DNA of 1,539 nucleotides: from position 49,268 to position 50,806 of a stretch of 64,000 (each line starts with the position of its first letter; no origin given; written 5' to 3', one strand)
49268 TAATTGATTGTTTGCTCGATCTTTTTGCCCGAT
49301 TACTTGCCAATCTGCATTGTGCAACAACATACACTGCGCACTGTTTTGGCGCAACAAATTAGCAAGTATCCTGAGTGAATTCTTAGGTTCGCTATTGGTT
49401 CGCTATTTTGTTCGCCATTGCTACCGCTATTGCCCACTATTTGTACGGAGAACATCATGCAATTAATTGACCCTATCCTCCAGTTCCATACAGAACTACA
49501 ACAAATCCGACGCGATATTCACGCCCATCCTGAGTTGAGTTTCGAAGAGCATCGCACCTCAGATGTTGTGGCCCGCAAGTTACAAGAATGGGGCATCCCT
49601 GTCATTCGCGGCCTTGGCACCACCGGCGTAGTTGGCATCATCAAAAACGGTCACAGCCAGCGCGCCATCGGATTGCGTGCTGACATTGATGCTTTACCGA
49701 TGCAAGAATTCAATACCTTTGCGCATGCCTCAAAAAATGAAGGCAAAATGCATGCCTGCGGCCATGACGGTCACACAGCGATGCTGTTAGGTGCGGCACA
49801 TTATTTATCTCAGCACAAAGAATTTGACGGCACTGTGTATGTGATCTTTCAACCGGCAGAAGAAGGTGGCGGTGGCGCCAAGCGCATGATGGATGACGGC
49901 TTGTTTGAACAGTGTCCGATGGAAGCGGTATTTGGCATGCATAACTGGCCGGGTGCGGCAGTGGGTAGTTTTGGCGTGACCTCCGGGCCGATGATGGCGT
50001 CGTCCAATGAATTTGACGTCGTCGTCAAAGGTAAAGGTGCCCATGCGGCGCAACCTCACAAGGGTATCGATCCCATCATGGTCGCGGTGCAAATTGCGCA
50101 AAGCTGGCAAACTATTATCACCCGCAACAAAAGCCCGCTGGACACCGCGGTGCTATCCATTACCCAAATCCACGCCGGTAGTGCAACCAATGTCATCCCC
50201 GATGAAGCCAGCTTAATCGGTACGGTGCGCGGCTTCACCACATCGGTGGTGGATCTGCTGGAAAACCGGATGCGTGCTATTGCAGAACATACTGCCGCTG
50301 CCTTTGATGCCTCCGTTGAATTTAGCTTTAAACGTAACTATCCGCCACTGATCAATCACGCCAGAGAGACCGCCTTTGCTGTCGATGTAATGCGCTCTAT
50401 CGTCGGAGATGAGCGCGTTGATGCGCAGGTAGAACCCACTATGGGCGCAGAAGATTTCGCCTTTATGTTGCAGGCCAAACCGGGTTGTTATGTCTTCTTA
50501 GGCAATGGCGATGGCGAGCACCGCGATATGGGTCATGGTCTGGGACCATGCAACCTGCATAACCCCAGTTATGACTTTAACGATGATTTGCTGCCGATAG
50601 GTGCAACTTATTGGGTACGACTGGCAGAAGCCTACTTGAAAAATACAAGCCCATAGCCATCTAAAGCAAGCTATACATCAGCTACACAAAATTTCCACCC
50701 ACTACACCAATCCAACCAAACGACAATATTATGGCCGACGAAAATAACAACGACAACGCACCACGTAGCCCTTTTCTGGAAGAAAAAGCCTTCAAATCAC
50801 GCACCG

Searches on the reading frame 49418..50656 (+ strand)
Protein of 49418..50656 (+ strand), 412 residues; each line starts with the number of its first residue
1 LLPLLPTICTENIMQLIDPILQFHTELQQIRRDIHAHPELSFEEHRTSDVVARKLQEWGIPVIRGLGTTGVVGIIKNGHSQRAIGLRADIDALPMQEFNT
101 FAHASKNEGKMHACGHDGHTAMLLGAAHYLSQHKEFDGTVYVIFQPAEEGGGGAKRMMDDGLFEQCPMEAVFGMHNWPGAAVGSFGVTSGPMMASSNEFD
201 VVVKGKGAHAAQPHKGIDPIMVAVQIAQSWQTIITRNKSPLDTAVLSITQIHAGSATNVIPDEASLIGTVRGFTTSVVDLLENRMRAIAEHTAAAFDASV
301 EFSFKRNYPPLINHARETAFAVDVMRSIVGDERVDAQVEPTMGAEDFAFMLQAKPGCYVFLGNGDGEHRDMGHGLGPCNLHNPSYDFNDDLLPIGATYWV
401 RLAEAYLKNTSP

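Call 46: search_protein_families(library=pfam, proteins=[window:49418-50656:+], max_evalue=0.001)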
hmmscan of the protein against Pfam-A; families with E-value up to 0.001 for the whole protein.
window:49418-50656:+ (412 aa): 2 families
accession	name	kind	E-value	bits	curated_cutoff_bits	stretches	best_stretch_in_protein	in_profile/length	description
PF01546.33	Peptidase_M20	-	6.1e-47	160.6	24.6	1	86-404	2-205/206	Peptidase family M20/M25/M40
PF07687.19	M20_dimer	-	3.3e-13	50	21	1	198-293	8-103/107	Peptidase dimerisation domain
